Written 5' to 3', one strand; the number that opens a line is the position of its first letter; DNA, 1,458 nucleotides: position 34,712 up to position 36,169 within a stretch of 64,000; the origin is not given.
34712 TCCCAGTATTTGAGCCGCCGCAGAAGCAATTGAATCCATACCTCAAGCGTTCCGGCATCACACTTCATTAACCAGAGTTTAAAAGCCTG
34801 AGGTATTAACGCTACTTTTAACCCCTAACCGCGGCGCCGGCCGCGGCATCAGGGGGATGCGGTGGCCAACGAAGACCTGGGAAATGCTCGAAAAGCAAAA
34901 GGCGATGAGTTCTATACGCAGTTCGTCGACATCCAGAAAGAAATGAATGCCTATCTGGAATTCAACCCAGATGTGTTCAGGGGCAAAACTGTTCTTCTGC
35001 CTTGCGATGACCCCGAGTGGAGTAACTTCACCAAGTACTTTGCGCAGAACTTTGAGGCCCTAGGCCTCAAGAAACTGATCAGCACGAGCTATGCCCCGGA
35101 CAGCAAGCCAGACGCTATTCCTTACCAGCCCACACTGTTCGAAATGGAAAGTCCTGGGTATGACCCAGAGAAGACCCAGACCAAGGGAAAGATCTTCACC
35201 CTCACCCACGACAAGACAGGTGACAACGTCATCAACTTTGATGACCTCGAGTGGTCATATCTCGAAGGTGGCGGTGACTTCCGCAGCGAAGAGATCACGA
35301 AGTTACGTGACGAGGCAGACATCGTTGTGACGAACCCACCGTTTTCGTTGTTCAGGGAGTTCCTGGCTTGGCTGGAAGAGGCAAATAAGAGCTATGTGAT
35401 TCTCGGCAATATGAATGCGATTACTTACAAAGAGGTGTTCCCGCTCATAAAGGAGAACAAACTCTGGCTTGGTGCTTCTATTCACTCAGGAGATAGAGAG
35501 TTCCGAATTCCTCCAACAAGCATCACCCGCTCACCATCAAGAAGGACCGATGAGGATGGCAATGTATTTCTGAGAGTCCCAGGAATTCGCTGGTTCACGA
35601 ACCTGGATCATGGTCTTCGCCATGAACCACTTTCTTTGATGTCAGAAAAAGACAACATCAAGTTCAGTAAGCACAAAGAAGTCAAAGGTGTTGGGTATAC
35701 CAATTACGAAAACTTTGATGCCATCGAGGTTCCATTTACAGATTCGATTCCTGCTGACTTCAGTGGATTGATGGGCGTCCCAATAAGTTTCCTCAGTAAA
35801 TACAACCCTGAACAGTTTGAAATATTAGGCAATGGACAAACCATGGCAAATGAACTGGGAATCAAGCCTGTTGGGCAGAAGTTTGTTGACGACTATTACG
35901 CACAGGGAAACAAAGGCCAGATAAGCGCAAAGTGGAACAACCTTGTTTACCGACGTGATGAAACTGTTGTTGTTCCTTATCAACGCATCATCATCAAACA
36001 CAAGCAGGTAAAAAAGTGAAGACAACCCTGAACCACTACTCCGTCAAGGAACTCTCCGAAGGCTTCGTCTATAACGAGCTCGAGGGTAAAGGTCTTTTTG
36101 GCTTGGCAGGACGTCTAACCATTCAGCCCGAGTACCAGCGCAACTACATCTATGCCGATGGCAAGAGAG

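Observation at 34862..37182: Translationally coupled EcoRI-like N6A methyltransferase and DUF262(ParB/GmrS-like)-HNH nuclease: candidate non-canonical restriction/defence module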

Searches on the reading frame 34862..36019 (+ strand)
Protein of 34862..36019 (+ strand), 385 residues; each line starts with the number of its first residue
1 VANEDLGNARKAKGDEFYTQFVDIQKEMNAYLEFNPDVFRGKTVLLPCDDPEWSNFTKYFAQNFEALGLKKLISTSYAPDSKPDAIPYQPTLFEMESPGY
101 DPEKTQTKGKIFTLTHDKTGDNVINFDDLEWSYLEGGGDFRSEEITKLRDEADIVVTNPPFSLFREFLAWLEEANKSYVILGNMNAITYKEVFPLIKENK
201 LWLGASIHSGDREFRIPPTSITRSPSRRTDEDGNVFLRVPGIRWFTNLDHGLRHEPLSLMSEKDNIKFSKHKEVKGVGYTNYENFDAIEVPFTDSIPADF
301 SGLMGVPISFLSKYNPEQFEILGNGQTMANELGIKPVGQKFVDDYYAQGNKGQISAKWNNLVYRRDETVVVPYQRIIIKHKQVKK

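Call 4: search_protein_families(library=pfam, proteins=[window:34862-36019:+], max_evalue=0.01)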
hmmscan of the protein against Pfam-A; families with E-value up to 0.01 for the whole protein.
window:34862-36019:+ (385 aa): 1 family
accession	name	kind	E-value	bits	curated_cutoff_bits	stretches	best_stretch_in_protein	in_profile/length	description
PF13651.11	EcoRI_methylase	-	3e-122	408.7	26.4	1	6-381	2-345/345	Adenine-specific methyltransferase EcoRI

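Call 5: search_protein_families(library=ncbifam, proteins=[window:34862-36019:+], max_evalue=0.01)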
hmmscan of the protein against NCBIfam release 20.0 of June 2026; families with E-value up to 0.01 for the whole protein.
window:34862-36019:+ (385 aa): 0 families

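Call 6: search_protein_families(library=padloc, proteins=[window:34862-36019:+], max_evalue=0.01)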
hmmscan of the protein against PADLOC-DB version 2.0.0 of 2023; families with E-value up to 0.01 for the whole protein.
window:34862-36019:+ (385 aa): 1 family
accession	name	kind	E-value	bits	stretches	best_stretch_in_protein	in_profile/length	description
PDLC03297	MTase_II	-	6.7e-89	296.6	1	3-330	7-299/332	Type II methyltransferase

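Call 7: search_protein_families(library=phrogs, proteins=[window:34862-36019:+], max_evalue=0.01)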
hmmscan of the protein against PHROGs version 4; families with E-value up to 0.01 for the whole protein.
window:34862-36019:+ (385 aa): 1 family
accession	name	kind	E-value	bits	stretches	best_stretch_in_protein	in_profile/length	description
phrog_799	-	other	4.2e-07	30.5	1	122-200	256-334/458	DNA methyltransferase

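Call 10: search_solved_structures(query=window:34862-36019:+, max_evalue=1, show_alignments=1)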
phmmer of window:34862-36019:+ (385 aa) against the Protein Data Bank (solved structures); distinct sequences matched with E-value up to 1: 0.

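Call 21: search_dna_similar(query=window:34862-36019:+, collection=plasmids, mode=protein, max_rows=60, rows=spread)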
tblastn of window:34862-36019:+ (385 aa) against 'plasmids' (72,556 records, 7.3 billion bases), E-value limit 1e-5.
Records with a match: 98; places in all: 105; records where one place covers at least 80% of the query: 63.
Best place of each record, by identity: 60-80% 22; <60% 76.
By first word of the organism name: Lactococcus 21; Enterococcus 12; Lactiplantibacillus 9; Escherichia 6; Raoultella 4; Rhodococcus 3; Leuconostoc 3; Apilactobacillus 3; Variovorax 3; Klebsiella 3; and 25 more.
By predicted mobility (MOB-suite, as given by PLSDB): mobilizable 50; non-mobilizable 34; conjugative 14.
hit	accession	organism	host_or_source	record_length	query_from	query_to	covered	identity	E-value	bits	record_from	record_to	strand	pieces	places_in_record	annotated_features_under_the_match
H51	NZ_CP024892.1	Rhodococcus ruber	cell culture,activated sludge from ...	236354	6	381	98%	56.3%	3e-135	433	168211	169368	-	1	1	adenine-specific methyltransferase EcoRI family protein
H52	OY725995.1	Phocaeicola massiliensis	-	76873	1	327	85%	64.2%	2e-138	442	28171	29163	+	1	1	record has no annotation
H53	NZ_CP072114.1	Yimella sp. cx-51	Procambus clarkii,intestinal contents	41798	1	384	100%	53.1%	5e-132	424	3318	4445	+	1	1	adenine-specific methyltransferase EcoRI family protein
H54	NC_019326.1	Arthrobacter sp. 31.31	heavy aromatic hydrocarbon contaminated ...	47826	6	383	98%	51.6%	1e-121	394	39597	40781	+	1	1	adenine-specific methyltransferase EcoRI family protein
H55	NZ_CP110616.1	Rhodococcus antarcticus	whole organism,T5 medium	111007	2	353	91%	53.5%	1e-117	382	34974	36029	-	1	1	adenine-specific methyltransferase EcoRI family protein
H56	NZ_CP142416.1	Enterococcus faecium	Bovine,milk sample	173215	6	384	98%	49.6%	4e-118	384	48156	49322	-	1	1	adenine-specific methyltransferase EcoRI family protein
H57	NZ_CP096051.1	Enterococcus faecium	piglet,cell culture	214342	6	384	98%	49.6%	4e-118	384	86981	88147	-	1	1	adenine-specific methyltransferase EcoRI family protein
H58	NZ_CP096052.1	Enterococcus faecium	nursery pig,cell culture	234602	6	384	98%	49.6%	4e-118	384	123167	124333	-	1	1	adenine-specific methyltransferase EcoRI family protein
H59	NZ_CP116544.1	Enterococcus faecium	Bos taurus,whole organism,fecal sample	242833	6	384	98%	49.6%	4e-118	384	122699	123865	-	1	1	adenine-specific methyltransferase EcoRI family protein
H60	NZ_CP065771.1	Enterococcus faecium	Homo sapiens,Digestive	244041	6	384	98%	49.6%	4e-118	384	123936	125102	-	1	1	adenine-specific methyltransferase EcoRI family protein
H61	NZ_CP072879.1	Enterococcus faecium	stream/river surface water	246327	6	384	98%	49.6%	4e-118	384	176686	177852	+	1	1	adenine-specific methyltransferase EcoRI family protein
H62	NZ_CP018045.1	Bifidobacterium choerinum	Bos taurus coreanae (Korean native ...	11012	3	323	83%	56.6%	2e-112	367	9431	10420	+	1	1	adenine-specific methyltransferase EcoRI family protein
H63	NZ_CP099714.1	Dietzia kunjamensis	cell culture,water from a container for ...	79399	2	327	85%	51.7%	4e-105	347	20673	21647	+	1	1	adenine-specific methyltransferase EcoRI family protein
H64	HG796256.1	uncultured bacterium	-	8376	3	382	99%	43.8%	5e-81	277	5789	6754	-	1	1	CDS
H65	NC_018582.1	Gordonia sp. KTR9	-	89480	2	381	99%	42.9%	2e-86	293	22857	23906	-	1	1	adenine-specific methyltransferase EcoRI family protein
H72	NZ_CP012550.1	Campylobacter sp. RM16187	dog,cell culture,oral swab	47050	2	338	88%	42.7%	6e-76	263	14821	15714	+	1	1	adenine-specific methyltransferase EcoRI family protein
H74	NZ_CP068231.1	Aeromonas caviae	combined sewer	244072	1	351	91%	39.7%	2e-65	232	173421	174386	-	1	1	adenine-specific methyltransferase EcoRI family protein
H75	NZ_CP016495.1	Lactiplantibacillus pentosus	bacteria,olive fermentation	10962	3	323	83%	43.2%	7e-67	236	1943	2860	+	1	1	adenine-specific methyltransferase EcoRI family protein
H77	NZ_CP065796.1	Mammaliicoccus sciuri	environment,single cell,feed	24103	3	382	99%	36.1%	2e-62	223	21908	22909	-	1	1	adenine-specific methyltransferase EcoRI family protein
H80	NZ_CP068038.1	Escherichia coli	swine,intestinal tract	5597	2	322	83%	42.1%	5e-66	234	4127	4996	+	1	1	adenine-specific methyltransferase EcoRI family protein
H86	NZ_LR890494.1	Klebsiella pneumoniae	Homo sapiens,urine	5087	15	322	80%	41.2%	7e-61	219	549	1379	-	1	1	adenine-specific methyltransferase EcoRI family protein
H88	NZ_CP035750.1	Leuconostoc mesenteroides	cell culture,food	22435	2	322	83%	38.0%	1e-54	201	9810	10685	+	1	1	adenine-specific methyltransferase EcoRI family protein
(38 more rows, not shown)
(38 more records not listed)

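Call 23: get_annotated_region(hit=H80, flank=3000)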
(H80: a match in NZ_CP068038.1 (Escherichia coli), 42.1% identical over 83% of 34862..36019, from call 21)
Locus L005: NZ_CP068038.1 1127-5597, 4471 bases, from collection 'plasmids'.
description: Escherichia coli strain U90 plasmid pU90-3, complete sequence
organism: Escherichia coli (NCBI taxid 562)
taxonomy: Bacteria; Pseudomonadota; Gammaproteobacteria; Enterobacterales; Enterobacteriaceae; Escherichia; Escherichia coli
host: -; source: swine,intestinal tract; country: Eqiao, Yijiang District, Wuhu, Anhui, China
typing (MOB-suite, as given by PLSDB): mobilizable; replicon rep_cluster_2350,rep_cluster_2370; relaxase MOBP
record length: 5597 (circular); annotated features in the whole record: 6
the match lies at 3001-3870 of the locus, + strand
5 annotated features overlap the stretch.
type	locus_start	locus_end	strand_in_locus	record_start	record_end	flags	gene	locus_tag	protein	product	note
CDS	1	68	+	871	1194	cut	-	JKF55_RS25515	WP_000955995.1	plasmid mobilization relaxosome protein MobC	-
CDS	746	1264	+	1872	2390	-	-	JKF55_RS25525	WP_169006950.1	MbeB family mobilization protein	-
CDS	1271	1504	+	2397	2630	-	-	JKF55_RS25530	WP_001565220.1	MbeD family mobilization/exclusion protein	-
CDS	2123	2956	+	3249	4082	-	-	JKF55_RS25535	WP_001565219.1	type-2 restriction enzyme EcoRI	-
CDS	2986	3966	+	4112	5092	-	-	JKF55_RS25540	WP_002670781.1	adenine-specific methyltransferase EcoRI family protein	-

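Call 80: get_annotated_region(hit=H86, flank=2500)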
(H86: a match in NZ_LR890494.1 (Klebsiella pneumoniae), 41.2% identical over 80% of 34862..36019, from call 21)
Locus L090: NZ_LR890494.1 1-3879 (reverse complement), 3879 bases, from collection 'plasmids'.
description: Klebsiella pneumoniae strain INF018 isolate INF018 plasmid 2, complete sequence
organism: Klebsiella pneumoniae (NCBI taxid 573)
taxonomy: Bacteria; Pseudomonadota; Gammaproteobacteria; Enterobacterales; Enterobacteriaceae; Klebsiella; Klebsiella pneumoniae
host: -; source: Homo sapiens,urine; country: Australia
typing (MOB-suite, as given by PLSDB): mobilizable; replicon rep_cluster_2335,rep_cluster_2358; relaxase MOBP,MOBP
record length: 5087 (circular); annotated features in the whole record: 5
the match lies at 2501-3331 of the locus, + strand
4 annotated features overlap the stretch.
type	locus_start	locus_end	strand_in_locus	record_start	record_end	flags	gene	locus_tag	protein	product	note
CDS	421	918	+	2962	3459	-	-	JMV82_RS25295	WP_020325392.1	MbeB family mobilization protein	-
CDS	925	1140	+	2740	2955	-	-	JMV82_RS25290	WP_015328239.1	MbeD family mobilization/exclusion protein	-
CDS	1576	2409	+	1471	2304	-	-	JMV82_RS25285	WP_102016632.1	EcoRI family type II restriction endonuclease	GO:0009307 - DNA restriction-modification system [Evidence IEA]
CDS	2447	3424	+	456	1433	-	-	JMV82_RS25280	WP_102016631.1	adenine-specific methyltransferase EcoRI family protein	-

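Call 81: get_annotated_region(hit=H88, flank=2500)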
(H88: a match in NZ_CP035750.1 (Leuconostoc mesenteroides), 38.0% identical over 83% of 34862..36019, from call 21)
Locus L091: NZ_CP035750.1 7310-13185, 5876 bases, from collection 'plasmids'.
description: Leuconostoc mesenteroides strain SRCM103460 plasmid unnamed4, complete sequence
organism: Leuconostoc mesenteroides (NCBI taxid 1245)
taxonomy: Bacteria; Bacillota; Bacilli; Lactobacillales; Lactobacillaceae; Leuconostoc; Leuconostoc mesenteroides
host: -; source: cell culture,food; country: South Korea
typing (MOB-suite, as given by PLSDB): mobilizable; replicon rep_cluster_589; relaxase MOBV
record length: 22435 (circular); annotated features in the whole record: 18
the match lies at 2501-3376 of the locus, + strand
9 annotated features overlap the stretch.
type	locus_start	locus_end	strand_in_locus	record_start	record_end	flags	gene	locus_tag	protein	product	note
CDS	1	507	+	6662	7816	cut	-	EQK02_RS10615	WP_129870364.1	RepB family plasmid replication initiator protein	GO:0006270 - DNA replication initiation [Evidence IEA]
CDS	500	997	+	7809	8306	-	-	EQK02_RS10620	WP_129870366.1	helix-turn-helix domain-containing protein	-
CDS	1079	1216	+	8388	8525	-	-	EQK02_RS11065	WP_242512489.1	hypothetical protein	-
CDS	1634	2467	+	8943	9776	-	-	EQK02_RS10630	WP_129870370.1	EcoRI family type II restriction endonuclease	GO:0009307 - DNA restriction-modification system [Evidence IEA]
CDS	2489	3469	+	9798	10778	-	-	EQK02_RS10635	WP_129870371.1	adenine-specific methyltransferase EcoRI family protein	-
CDS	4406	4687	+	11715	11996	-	-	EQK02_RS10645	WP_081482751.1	thioredoxin family protein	-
CDS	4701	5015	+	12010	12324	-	trxA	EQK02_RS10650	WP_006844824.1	thioredoxin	-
CDS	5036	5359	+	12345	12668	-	-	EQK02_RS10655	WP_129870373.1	thioredoxin family protein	-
CDS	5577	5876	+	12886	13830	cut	trxB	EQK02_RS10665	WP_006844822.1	thioredoxin-disulfide reductase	-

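Call 82: get_annotated_region(hit=H75, flank=2500)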
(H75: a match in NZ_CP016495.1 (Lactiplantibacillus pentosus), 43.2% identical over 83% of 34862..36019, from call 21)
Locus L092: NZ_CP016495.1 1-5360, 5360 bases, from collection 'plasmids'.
description: Lactiplantibacillus pentosus strain BGM48 plasmid pBGM48-4, complete sequence
organism: Lactiplantibacillus pentosus (NCBI taxid 1589)
taxonomy: Bacteria; Bacillota; Bacilli; Lactobacillales; Lactobacillaceae; Lactiplantibacillus; Lactiplantibacillus pentosus
host: -; source: bacteria,olive fermentation; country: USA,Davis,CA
typing (MOB-suite, as given by PLSDB): mobilizable; replicon rep_cluster_1229; relaxase MOBQ
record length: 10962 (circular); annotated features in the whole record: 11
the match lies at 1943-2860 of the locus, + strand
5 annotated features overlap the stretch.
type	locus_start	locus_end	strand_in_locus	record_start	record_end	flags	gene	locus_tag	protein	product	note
CDS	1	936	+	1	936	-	-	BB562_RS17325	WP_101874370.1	replication initiation protein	GO:0006270 - DNA replication initiation [Evidence IEA]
CDS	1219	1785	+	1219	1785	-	-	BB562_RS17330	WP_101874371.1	DUF536 domain-containing protein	-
CDS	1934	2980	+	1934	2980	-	-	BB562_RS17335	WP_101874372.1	adenine-specific methyltransferase EcoRI family protein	-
CDS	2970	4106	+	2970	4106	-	-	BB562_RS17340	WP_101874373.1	DUF262 domain-containing protein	-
CDS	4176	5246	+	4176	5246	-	-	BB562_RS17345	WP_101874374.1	hypothetical protein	-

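Call 83: get_annotated_region(hit=H72, flank=2500)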
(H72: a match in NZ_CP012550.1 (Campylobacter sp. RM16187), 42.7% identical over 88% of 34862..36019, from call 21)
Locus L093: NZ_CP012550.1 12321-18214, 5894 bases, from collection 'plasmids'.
description: Campylobacter sp. RM16187 plasmid p16187MP1, complete sequence
organism: Campylobacter sp. RM16187 (NCBI taxid 1660063)
taxonomy: Bacteria; Campylobacterota; Epsilonproteobacteria; Campylobacterales; Campylobacteraceae; Campylobacter; Campylobacter sp. RM16187
host: -; source: dog,cell culture,oral swab; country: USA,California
typing (MOB-suite, as given by PLSDB): non-mobilizable
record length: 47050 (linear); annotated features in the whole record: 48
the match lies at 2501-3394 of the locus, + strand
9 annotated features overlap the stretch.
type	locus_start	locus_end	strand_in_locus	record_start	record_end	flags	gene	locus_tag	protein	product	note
CDS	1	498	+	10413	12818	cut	-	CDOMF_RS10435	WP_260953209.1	hypothetical protein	-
CDS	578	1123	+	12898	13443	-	-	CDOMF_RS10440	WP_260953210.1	hypothetical protein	-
CDS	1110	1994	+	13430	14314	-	-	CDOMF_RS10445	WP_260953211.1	nucleotidyl transferase AbiEii/AbiGii toxin family protein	-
CDS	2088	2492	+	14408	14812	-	-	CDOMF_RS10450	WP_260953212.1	hypothetical protein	-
CDS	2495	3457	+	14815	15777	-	-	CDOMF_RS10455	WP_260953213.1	adenine-specific methyltransferase EcoRI family protein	-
CDS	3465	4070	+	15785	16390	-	-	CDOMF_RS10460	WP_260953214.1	hypothetical protein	-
CDS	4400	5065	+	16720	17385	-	-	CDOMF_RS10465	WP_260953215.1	AAA family ATPase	-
CDS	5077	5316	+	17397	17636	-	-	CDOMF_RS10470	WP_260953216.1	ribbon-helix-helix domain-containing protein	-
CDS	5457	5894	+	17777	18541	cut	-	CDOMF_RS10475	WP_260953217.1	hypothetical protein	-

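Call 84: get_annotated_region(hit=H74, flank=2500)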
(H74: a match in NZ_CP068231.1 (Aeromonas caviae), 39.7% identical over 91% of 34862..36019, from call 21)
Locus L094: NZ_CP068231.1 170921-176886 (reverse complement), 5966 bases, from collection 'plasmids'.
description: Aeromonas caviae strain Aero21 plasmid p1
organism: Aeromonas caviae (NCBI taxid 648)
taxonomy: Bacteria; Pseudomonadota; Gammaproteobacteria; Aeromonadales; Aeromonadaceae; Aeromonas; Aeromonas caviae
host: -; source: combined sewer; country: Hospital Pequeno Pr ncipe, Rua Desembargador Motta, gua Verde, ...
typing (MOB-suite, as given by PLSDB): conjugative; replicon IncP,rep_cluster_2037; relaxase MOBH,MOBP; mating-pair formation MPF_T
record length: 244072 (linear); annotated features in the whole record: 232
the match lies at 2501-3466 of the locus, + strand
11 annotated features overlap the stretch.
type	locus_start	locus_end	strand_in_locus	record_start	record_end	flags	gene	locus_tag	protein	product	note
CDS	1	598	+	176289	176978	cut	-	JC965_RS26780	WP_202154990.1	site-specific integrase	GO:0015074 - DNA integration [Evidence IEA]; GO:0006310 - DNA recombination [Evidence IEA]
CDS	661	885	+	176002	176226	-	-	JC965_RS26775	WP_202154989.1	hypothetical protein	-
CDS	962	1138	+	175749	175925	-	-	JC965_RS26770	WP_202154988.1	hypothetical protein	-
CDS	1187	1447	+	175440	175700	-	-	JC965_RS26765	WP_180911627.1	hypothetical protein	-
CDS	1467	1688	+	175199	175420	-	-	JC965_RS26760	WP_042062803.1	DUF551 domain-containing protein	-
CDS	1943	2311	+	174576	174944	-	-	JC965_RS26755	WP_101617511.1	hypothetical protein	-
CDS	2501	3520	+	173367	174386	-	-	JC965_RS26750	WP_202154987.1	adenine-specific methyltransferase EcoRI family protein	-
CDS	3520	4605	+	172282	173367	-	-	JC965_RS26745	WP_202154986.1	DUF262 domain-containing protein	-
CDS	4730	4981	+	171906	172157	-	-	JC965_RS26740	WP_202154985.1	hypothetical protein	-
CDS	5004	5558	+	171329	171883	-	-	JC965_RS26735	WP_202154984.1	3'-5' exonuclease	-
CDS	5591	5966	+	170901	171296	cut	-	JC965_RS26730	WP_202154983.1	hypothetical protein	-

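Call 85: get_annotated_region(hit=H77, flank=2500)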
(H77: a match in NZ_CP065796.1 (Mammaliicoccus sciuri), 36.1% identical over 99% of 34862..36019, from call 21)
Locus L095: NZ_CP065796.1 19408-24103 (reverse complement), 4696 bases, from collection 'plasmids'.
description: Mammaliicoccus sciuri strain GDH8C110P plasmid pH8C110P-cfr, complete sequence
organism: Mammaliicoccus sciuri (NCBI taxid 1296)
taxonomy: Bacteria; Bacillota; Bacilli; Bacillales; Staphylococcaceae; Mammaliicoccus; Mammaliicoccus sciuri
host: -; source: environment,single cell,feed; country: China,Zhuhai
typing (MOB-suite, as given by PLSDB): mobilizable; replicon rep_cluster_1018; relaxase MOBV,MOBV
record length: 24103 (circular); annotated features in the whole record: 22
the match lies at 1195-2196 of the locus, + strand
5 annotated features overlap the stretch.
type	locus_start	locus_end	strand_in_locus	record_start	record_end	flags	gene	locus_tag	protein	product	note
CDS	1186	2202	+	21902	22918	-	-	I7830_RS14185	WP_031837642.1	adenine-specific methyltransferase EcoRI family protein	-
CDS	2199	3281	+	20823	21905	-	-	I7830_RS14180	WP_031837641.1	DUF262 domain-containing protein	-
CDS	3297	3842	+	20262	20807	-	-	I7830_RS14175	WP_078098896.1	recombinase family protein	GO:0006310 - DNA recombination [Evidence IEA]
CDS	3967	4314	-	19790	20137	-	-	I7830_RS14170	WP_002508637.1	metalloregulator ArsR/SmtB family transcription factor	GO:0006355 - regulation of DNA-templated transcription [Evidence IEA]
predicted_resistance_gene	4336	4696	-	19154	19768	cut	cadD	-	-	cadmium resistance transporter CadD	predicted by amrfinderplus; class CADMIUM; identity 98.05%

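Call 94: search_protein_families(library=padloc, proteins=[L095:2199-3278:+, L094:3520-4602:+, L092:2970-4103:+], max_evalue=1e-20)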
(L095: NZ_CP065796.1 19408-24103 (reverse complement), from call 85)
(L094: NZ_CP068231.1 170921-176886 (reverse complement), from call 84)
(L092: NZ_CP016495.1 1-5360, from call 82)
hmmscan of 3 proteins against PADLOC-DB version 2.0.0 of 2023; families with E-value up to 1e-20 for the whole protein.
L095:2199-3278:+ (360 aa): 2 families
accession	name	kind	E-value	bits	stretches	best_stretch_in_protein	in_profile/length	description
PDLC03418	REase_II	-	3e-142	472.2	1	1-359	1-371/372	Type II restriction enzyme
PDLC03877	NsnA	-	2.2e-27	94.3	1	29-158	62-204/385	-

L094:3520-4602:+ (361 aa): 2 families
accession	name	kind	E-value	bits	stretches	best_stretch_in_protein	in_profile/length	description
PDLC03418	REase_II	-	2.9e-137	455.7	1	1-361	1-372/372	Type II restriction enzyme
PDLC03877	NsnA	-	1e-24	85.5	1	3-162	46-209/385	-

L092:2970-4103:+ (378 aa): 1 family
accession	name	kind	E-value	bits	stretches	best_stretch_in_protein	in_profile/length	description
PDLC03418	REase_II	-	1.1e-121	404.4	1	1-377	1-371/372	Type II restriction enzyme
